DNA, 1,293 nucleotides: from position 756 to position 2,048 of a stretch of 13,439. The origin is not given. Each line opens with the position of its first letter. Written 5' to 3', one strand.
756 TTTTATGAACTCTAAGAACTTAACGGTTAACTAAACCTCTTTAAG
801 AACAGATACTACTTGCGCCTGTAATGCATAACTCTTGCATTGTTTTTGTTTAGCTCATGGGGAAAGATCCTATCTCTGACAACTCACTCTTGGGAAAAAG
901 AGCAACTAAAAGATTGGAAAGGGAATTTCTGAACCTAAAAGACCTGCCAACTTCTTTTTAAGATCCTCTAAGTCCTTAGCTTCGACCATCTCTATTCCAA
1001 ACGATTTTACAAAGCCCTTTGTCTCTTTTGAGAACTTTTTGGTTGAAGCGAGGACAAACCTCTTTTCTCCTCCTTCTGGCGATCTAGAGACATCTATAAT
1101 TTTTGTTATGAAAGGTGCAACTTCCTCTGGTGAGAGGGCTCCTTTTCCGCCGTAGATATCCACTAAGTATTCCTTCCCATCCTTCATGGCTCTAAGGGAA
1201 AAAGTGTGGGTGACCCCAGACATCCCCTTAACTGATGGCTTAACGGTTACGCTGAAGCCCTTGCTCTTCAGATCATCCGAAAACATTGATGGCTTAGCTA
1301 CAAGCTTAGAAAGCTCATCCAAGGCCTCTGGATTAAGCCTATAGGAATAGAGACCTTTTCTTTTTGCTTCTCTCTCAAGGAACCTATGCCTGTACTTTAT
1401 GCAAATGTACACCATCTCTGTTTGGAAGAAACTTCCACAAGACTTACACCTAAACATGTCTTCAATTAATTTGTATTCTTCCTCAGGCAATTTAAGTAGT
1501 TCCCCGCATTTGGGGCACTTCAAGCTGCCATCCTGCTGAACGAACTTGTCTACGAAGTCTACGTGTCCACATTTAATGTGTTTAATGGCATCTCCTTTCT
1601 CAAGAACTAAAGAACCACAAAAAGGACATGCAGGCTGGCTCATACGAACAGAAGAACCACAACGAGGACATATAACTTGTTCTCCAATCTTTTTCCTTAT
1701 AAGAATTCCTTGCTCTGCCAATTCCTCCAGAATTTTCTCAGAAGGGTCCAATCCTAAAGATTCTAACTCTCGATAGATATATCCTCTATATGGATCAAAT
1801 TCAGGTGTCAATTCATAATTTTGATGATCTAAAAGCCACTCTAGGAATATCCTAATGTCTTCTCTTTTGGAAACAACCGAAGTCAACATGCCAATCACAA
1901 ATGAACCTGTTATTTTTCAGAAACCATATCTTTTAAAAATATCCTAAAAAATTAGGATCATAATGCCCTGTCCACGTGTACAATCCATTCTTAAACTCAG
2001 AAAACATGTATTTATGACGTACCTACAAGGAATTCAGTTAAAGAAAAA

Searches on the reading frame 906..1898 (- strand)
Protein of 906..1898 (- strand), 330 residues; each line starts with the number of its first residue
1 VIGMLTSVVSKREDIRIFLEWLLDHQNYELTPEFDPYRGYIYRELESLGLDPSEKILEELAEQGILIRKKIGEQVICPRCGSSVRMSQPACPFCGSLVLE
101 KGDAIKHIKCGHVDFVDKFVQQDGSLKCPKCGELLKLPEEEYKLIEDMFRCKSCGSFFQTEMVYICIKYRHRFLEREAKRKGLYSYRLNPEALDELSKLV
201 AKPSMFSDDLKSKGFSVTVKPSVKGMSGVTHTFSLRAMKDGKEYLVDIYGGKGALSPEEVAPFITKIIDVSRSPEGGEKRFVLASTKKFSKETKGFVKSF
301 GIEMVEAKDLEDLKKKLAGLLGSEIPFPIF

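Call 6: search_protein_families(library=pfam, proteins=[window:906-1898:-], max_evalue=0.01)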
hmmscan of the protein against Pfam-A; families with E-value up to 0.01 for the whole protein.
window:906-1898:- (330 aa): 10 families
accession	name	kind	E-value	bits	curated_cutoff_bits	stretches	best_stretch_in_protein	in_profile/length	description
PF18551.6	TackOD1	-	6.4e-26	91.5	32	1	13-188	8-188/188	Thaumarchaeal output domain 1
PF13248.11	Zn_ribbon_3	-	7.3e-08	32.1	27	1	75-96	3-24/26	zinc-ribbon domain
PF12773.13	DZR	-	1.1e-05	25.9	27.3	0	75-95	25-45/45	Double zinc ribbon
PF01155.25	HypA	-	0.00024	21.5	28.9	0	60-100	56-100/112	Hydrogenase/urease nickel incorporation, metallochaperone, hypA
PF09723.15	Zn_ribbon_8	-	0.00035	21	34.4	0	109-133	10-34/41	Zinc ribbon domain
PF13240.11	Zn_Ribbon_1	-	0.0011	19.1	25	1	77-96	2-21/23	zinc-ribbon domain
PF07191.17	Zn_ribbon_6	-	0.0018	18.7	25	0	71-115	13-50/67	Double zinc ribbon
PF12760.12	Zn_ribbon_IS1595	-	0.0029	18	25.4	0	127-155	20-44/46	Transposase zinc-ribbon domain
PF17032.10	Zn_ribbon_15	-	0.0055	17.9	28.9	0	74-95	52-73/73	zinc-ribbon family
PF19148.5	DUF5830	-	0.0065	16.9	26.8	0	100-135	50-86/114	Family of unknown function (DUF5830)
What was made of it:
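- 906..1898 (-): TackOD1 protein 2 (330 aa), immediately downstream of the GT2. Pfam PF18551 E 6e-26 (call 6).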

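Call 7: search_protein_families(library=ncbifam, proteins=[window:906-1898:-], max_evalue=0.01)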
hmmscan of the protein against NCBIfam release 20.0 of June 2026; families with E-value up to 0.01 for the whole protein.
window:906-1898:- (330 aa): 4 families
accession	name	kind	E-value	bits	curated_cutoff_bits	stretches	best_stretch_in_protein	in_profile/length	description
NF047723.1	TransFacS4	equivalog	0.0016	18.9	120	0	91-114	4-27/90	transcription factor S4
TIGR02605.1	CxxC_CxxC_SSSS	subfamily_domain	0.0047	17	31.3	0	109-133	10-34/52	FmdB family zinc ribbon protein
NF001669.0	PRK00432.1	equivalog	0.0069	16.3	54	0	81-116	19-55/58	30S ribosomal protein S27ae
NF040849.1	tRNAmod_TiaS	equivalog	0.0069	15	600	0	83-112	348-377/422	tRNA(Ile2) 2-agmatinylcytidine synthetase TiaS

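Call 73: find_homologous_proteins(query=window:906-1898:-, max_evalue=0.00001)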
Query window:906-1898:- (330 aa): 6 proteins with E <= 0.00001 among 2415 candidates.
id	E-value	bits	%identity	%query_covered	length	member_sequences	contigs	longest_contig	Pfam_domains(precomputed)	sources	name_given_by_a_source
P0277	3.5e-210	715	97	99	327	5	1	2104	PF18551.7,PF12773.14,PF13248.12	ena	-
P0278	3.0e-186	636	84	99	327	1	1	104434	PF18551.7,PF13248.12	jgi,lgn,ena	-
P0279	4.1e-123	429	59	97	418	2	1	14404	PF18551.7,PF12773.14,PF13248.12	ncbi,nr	ncbi:MAG TPA: hypothetical protein EYP68_03905 [Candidatus Korarchaeota archaeon]|nr:hypothetical pr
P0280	5.6e-121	422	57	99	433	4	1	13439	PF18551.7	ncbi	-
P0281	1.1e-120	421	56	98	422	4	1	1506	PF18551.7,PF12773.14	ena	-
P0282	1.1e-27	115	28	80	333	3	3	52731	PF18551.7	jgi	-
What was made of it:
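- Tried and rejected: Gave only 6 hits (call 73).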
